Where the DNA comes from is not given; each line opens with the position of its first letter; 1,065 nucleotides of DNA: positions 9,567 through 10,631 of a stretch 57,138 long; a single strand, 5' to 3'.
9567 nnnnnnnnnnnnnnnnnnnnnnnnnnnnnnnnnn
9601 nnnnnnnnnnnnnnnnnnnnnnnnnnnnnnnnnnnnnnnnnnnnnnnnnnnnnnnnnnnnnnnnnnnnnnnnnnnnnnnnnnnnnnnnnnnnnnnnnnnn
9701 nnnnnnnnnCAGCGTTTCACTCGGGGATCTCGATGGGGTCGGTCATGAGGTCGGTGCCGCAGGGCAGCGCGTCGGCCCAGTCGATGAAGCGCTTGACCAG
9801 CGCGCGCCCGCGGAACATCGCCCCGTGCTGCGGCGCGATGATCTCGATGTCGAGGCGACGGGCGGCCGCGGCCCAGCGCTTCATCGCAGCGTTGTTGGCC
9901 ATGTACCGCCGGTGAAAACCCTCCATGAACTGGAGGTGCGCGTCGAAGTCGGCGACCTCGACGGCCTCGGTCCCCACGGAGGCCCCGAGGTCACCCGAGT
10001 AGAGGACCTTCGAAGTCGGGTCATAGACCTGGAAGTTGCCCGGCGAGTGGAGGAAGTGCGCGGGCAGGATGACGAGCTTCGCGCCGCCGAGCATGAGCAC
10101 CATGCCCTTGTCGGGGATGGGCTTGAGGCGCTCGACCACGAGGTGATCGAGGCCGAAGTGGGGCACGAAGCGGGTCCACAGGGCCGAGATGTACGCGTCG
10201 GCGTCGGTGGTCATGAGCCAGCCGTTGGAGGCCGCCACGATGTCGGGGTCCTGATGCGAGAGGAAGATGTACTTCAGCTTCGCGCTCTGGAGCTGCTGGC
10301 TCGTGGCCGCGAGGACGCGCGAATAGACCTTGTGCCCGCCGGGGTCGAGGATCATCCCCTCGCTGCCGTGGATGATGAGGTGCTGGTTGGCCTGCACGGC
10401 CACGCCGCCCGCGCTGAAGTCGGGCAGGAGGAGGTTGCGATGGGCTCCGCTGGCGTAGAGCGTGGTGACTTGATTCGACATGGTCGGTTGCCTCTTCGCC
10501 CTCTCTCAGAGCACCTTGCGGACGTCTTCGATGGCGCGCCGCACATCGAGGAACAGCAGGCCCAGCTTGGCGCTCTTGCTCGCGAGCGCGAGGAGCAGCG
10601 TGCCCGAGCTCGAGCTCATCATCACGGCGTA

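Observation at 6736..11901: Six-gene translationally coupled signalling operon: PAS kinase, roadblock/LC7, MBL-fold, receiver-DUF4388, OmpA-like, TM coiled-coil with roadblock-like tail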

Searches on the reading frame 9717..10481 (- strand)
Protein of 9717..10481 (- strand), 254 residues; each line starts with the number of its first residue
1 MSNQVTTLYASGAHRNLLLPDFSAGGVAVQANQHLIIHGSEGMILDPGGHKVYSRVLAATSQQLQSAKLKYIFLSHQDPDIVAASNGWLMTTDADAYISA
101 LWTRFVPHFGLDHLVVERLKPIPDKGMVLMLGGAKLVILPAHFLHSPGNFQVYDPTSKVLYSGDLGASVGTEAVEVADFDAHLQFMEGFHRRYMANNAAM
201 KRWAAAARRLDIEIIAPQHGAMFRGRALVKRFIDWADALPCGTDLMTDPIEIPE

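Call 5: search_protein_families(library=pfam, proteins=[window:9717-10481:-], max_evalue=0.1)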
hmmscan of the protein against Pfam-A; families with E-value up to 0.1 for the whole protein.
window:9717-10481:- (254 aa): 2 families
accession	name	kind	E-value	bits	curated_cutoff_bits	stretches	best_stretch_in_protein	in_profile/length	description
PF19583.5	ODP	-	1.4e-69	234.4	27.2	1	29-220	1-194/194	ODP family beta lactamase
PF00753.33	Lactamase_B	-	2e-22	80.6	22.7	1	29-219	4-196/196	Metallo-beta-lactamase superfamily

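Call 6: search_protein_families(library=ncbifam, proteins=[window:9717-10481:-], max_evalue=0.1)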
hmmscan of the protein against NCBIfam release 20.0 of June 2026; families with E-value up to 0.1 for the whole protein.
window:9717-10481:- (254 aa): 6 families
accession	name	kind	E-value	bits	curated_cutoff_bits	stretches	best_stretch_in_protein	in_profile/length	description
TIGR04558.1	SoxH_rel_PQQ_1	hypoth_equivalog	4.9e-06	25.8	300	0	31-82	34-85/285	quinoprotein relay system zinc metallohydrolase 1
NF008887.0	PRK11921.1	equivalog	9e-05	21.5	635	1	57-237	60-245/396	anaerobic nitric oxide reductase flavorubredoxin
TIGR04559.1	SoxH_rel_PQQ_2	hypoth_equivalog_domain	0.00032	20.2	280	1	32-165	31-177/283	quinoprotein relay system zinc metallohydrolase 2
NF003954.0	PRK05452.1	equivalog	0.0027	16.7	711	1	36-238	39-248/479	anaerobic nitric oxide reductase flavorubredoxin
NF038103.1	blaGMB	exception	0.0081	15.3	580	0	126-237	166-260/270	GMB family subclass B1 metallo-beta-lactamase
NF033088.2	bla_subclass_B1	equivalog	0.038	13.6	200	0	26-166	26-160/217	subclass B1 metallo-beta-lactamase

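Call 8: find_encoding_contigs(protein=window:9717-10481:-, flank=10000, max_places=6)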
Protein window:9717-10481:- (254 aa): no gene with exactly this product is on record in the collection.

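Call 13: find_related_loci(query=window:9717-10481:-, collection=genome_contigs, flank=10000)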
Query window:9717-10481:- (254 aa) in genome_contigs; peptide patterns used: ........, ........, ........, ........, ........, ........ (x = any residue, [..] = any of these).
599 stretches matched a pattern (row limit reached: there are more); 554 encode a relative of the query (tblastn E <= 1e-3); the best 80 are kept; 80 distinct loci.
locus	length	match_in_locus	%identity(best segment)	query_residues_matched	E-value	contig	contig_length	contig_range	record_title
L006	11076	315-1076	95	1-254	1e-165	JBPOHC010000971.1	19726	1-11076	MAG: Myxococcota bacterium isolate MAG_1 c_000000107142, whole genome shotgun sequence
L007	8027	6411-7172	81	1-254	2e-138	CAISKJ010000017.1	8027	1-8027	MAG: uncultured delta proteobacterium isolate KT_bin-2017 genome assembly, contig: bin-2017:0017/1849, whole genome shot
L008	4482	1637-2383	69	6-254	2e-122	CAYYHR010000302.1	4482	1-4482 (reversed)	MAG TPA_asm: uncultured Chromatiaceae bacterium isolate SRP214966_co3_44 genome assembly, contig: NODE_40304_length_4482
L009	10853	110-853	71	6-253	7e-121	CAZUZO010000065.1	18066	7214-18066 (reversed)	MAG TPA_asm: uncultured Thiotrichales bacterium isolate SRP072547_co1_415 genome assembly, contig: NODE_4968_length_1806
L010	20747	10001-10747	70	6-254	4e-120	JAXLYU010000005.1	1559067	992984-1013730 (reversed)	MAG: Labilithrix sp. isolate STL-MYX21 C4.7.fa-5, whole genome shotgun sequence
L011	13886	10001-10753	68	1-253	5e-120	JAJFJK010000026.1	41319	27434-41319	MAG: Nitrosomonas sp. isolate OFTM255 OFTM255_25, whole genome shotgun sequence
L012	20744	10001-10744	68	6-253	4e-120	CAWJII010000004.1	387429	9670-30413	MAG: uncultured delta proteobacterium isolate MFD03804.bin.1.151 genome assembly, contig: contig_22857, whole genome sho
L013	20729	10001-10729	70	6-248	1e-119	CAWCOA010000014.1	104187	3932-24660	MAG: uncultured Gammaproteobacteria bacterium isolate MFD03804.bin.1.37 genome assembly, contig: contig_24408, whole gen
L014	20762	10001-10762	69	1-254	7e-120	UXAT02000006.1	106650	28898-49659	metagenome genome assembly, contig: DF3PA_Contig_14, whole genome shotgun sequence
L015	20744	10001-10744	68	6-253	3e-119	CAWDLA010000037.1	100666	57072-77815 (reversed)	MAG: uncultured Gammaproteobacteria bacterium isolate MFD03551.bin.2.23 genome assembly, contig: contig_5277, whole geno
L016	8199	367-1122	67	1-254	3e-119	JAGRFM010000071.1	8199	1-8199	MAG: Nitrosomonas sp. isolate HKST-UBA151 k127_723098, whole genome shotgun sequence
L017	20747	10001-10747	69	6-254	4e-119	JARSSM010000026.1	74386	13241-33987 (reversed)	MAG: Defluviicoccus sp. isolate SCELSE-4-Def NODE_652_length_74386_cov_17.189652, whole genome shotgun sequence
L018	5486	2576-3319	69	6-253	3e-119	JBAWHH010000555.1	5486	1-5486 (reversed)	MAG: Rhodocyclaceae bacterium isolate MFD04340_ilm_asm_bin1 k127_42231, whole genome shotgun sequence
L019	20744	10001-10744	67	6-253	7e-119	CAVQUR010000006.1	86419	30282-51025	MAG: uncultured Gammaproteobacteria bacterium isolate MFD09964.bin.3.18 genome assembly, contig: contig_24692, whole gen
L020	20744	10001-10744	68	6-253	2e-118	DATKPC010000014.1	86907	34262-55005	MAG TPA_asm: Burkholderiaceae bacterium isolate SMAG_U14781 k141_3492849, whole genome shotgun sequence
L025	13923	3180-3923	68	6-253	1e-117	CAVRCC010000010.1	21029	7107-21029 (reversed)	MAG: uncultured Gammaproteobacteria bacterium isolate MFD00032.bin.3.53 genome assembly, contig: contig_127974, whole ge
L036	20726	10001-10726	72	7-248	1e-116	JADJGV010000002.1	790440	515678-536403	MAG: Myxococcales bacterium isolate Damh_18-Q3-R51-60_BATAC.454 tig00000502-10-7904850, whole genome shotgun sequence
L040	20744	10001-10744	67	6-253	2e-116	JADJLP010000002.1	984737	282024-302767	MAG: Candidatus Ideonella esbjergensis isolate EsbW_18-Q3-R4-48_BAT3C.207 tig00001176-10-9861400, whole genome shotgun s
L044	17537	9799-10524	68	6-246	3e-116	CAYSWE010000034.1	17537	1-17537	MAG TPA_asm: uncultured Phycisphaerales bacterium isolate SRP163575_co1_399 genome assembly, contig: NODE_6877_length_17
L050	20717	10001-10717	70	6-245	2e-115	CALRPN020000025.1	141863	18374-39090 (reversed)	MAG: Archangium gephyra isolate JJ-KV9-13-1-m1-bin299 genome assembly, contig: JJ-KV9-13-C26, whole genome shotgun seque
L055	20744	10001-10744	69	6-253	8e-116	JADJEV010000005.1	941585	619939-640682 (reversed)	MAG: Candidatus Methylophosphatis roskildensis isolate Bjer_18-Q3-R1-45_BAT3C.347 tig00199796-10-9414780, whole genome s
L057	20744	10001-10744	67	6-253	8e-116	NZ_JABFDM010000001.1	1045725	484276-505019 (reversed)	Bradyrhizobium aeschynomenes strain 83002 Scaffold1, whole genome shotgun sequence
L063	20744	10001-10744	68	6-253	2e-115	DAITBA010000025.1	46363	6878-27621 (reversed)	MAG TPA_asm: Rhodocyclaceae bacterium isolate CTOTU46452 NODE_123_length_46363_cov_18.651702, whole genome shotgun seque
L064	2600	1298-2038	65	6-253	3e-120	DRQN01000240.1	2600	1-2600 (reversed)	MAG TPA_asm: Gammaproteobacteria bacterium isolate HyVt-583 HyVt-583_k145_994425, whole genome shotgun sequence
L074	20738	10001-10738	65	8-253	6e-115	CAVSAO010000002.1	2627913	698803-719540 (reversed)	MAG: uncultured Alphaproteobacteria bacterium isolate MFD05705.bin.2.94 genome assembly, contig: contig_15704, whole gen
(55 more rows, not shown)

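Call 25: search_solved_structures(query=window:9717-10481:-, max_evalue=0.001, show_alignments=2)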
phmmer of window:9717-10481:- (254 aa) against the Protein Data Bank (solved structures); distinct sequences matched with E-value up to 0.001: 4.
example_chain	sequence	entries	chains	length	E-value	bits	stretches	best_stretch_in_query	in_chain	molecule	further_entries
6qrq_B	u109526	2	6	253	3.5e-68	233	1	8-247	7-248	Oxygen-binding diiron protein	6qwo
6qnm_A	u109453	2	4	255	1.1e-63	218.3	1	8-246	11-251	OXYGEN-BINDING DI-IRON PROTEIN | Uncharacterized protein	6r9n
4fek_A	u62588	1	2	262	0.00022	24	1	34-238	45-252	Putative diflavin flavoprotein A 5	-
2q9u_A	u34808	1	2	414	0.00027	23.8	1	68-230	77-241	A-type flavoprotein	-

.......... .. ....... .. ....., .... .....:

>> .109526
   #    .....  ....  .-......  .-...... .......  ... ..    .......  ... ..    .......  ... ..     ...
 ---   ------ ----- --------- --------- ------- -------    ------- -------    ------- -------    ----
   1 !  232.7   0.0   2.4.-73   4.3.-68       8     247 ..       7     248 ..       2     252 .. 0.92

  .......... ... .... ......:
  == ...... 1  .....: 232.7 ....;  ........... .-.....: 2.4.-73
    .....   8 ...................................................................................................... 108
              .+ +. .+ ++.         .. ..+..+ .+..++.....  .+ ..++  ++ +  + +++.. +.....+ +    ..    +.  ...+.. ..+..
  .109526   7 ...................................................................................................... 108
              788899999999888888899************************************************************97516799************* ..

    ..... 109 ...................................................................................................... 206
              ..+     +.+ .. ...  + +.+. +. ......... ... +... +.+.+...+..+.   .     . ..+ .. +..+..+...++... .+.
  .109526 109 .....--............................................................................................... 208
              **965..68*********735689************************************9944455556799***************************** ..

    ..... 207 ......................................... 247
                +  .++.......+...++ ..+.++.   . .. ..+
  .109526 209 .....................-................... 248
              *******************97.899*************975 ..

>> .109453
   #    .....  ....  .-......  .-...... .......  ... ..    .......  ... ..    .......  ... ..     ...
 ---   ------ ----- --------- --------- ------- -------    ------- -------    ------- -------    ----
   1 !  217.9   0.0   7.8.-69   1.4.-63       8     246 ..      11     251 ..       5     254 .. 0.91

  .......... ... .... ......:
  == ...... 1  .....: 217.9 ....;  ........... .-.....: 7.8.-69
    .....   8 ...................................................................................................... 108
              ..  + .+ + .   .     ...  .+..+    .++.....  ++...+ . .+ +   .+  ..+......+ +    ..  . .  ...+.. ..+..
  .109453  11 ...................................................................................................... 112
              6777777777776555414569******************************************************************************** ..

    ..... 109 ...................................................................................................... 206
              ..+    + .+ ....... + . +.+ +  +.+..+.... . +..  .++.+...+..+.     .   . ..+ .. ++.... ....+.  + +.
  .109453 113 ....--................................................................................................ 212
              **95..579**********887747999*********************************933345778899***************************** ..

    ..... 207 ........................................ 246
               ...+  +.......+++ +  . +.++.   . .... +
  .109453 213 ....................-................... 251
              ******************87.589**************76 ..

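Call 58: search_protein_families(library=pfam, proteins=[L050:11811-12620:+, L050:12586-13161:+, L036:12581-13162:+, L044:10662-12014:+, L057:10755-11498:+, L057:11495-12139:+, L064:294-776:-], max_evalue=0.1)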
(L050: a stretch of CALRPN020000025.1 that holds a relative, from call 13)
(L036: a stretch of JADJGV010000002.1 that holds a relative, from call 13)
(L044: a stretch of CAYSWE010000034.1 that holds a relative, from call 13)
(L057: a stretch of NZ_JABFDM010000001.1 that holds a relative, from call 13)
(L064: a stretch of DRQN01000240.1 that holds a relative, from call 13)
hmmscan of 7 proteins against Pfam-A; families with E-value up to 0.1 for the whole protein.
L050:11811-12620:+ (269 aa): 14 families
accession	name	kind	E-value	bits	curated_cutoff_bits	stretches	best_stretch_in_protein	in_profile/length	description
PF13614.12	AAA_31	-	1.6e-31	110.1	27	1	3-177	2-177/177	AAA domain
PF01656.29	CbiA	-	1.1e-23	84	25.4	1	5-226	1-124/125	CobQ/CobB/MinD/ParA nucleotide binding domain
PF06564.18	CBP_BcsQ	-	9e-15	55.3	21.3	1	5-153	4-151/234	Cellulose biosynthesis protein BcsQ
PF10609.15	ParA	-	4.7e-13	49.6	27.1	1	3-169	4-165/246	NUBPL iron-transfer P-loop NTPase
PF02374.21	ArsA_ATPase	-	2.6e-10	40.5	24.3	1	4-42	2-40/305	Anion-transporting ATPase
PF09140.17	MipZ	-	5.4e-08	32.9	20.7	1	4-41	2-39/262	ATPase MipZ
PF00142.24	Fer4_NifH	-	5.1e-06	26.6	25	1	8-43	5-40/271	4Fe-4S iron sulfur cluster binding proteins, NifH/frxC family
PF07015.17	VirC1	-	1.2e-05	25.2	24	1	4-40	3-39/231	VirC1 protein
PF13481.12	AAA_25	-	0.0014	18.8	27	1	11-90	41-124/195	AAA domain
PF00448.28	SRP54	-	0.0027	17.8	22.7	1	12-40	10-38/196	SRP54-type protein, GTPase domain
PF20720.3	nSTAND3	-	0.018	15.2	27.2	1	3-35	17-49/155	Novel STAND NTPase 3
PF25199.1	nSTAND_NTPase5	-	0.024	14.9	34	1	3-38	41-77/145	Novel STAND NTPase 5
PF16575.11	CLP1_P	-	0.029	14.7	26.6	1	13-42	4-34/188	mRNA cleavage and polyadenylation factor CLP1 P-loop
PF03308.22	MeaB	-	0.076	12.4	23.1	0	11-43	41-73/273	Methylmalonyl Co-A mutase-associated GTPase MeaB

L050:12586-13161:+ (191 aa): 1 family
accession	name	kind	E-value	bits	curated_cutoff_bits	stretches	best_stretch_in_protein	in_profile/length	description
PF03259.23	Robl_LC7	-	0.00024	21.2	23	1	78-129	5-56/91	Roadblock/LC7 domain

L036:12581-13162:+ (193 aa): 1 family
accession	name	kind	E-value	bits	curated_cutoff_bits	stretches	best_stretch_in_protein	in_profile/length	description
PF03259.23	Robl_LC7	-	0.0013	18.9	23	1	93-137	14-57/91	Roadblock/LC7 domain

L044:10662-12014:+ (450 aa): 11 families
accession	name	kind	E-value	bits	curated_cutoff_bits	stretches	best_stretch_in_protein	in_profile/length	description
PF13614.12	AAA_31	-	5.4e-27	95.3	27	1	7-178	2-176/177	AAA domain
PF01656.29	CbiA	-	7.1e-18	65.2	25.4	1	9-227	1-123/125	CobQ/CobB/MinD/ParA nucleotide binding domain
PF06564.18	CBP_BcsQ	-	8.3e-15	55.4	21.3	1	8-151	3-146/234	Cellulose biosynthesis protein BcsQ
PF09140.17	MipZ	-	6e-10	39.3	20.7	1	8-148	2-128/262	ATPase MipZ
PF10609.15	ParA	-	5e-09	36.4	27.1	1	7-172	4-163/246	NUBPL iron-transfer P-loop NTPase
PF02374.21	ArsA_ATPase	-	7.1e-07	29.2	24.3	1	8-46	3-40/305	Anion-transporting ATPase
PF00142.24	Fer4_NifH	-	0.00019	21.4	25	1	9-49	3-42/271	4Fe-4S iron sulfur cluster binding proteins, NifH/frxC family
PF07015.17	VirC1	-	0.0008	19.3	24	1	7-44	2-39/231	VirC1 protein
PF13481.12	AAA_25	-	0.0034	17.5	27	1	7-47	34-72/195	AAA domain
PF00448.28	SRP54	-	0.059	13.4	22.7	1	8-44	3-38/196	SRP54-type protein, GTPase domain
PF20720.3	nSTAND3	-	0.076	13.1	27.2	0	9-39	20-49/155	Novel STAND NTPase 3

L057:10755-11498:+ (247 aa): 1 family
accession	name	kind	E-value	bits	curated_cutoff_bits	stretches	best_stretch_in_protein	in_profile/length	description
PF00691.25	OmpA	-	7.8e-11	42.6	27.2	1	134-212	2-81/98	OmpA family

L057:11495-12139:+ (214 aa): 2 families
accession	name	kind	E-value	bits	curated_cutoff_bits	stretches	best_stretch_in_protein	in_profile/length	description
PF03259.23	Robl_LC7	-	0.00011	22.3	23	1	101-155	5-60/91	Roadblock/LC7 domain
PF16672.11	LAMTOR5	-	0.026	15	27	1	98-176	5-77/88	Ragulator complex protein LAMTOR5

L064:294-776:- (160 aa): 3 families
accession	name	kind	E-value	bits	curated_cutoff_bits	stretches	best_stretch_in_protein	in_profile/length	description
PF08238.18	Sel1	-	7.8e-12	45.7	30.7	1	105-139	2-36/36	Sel1 repeat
PF23310.1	TPR_27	-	0.018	15.1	27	0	85-117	42-74/110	Plant tetratrico peptide repeats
PF13432.12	TPR_16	-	0.081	13.8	32.7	1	69-101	28-60/65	Tetratricopeptide repeat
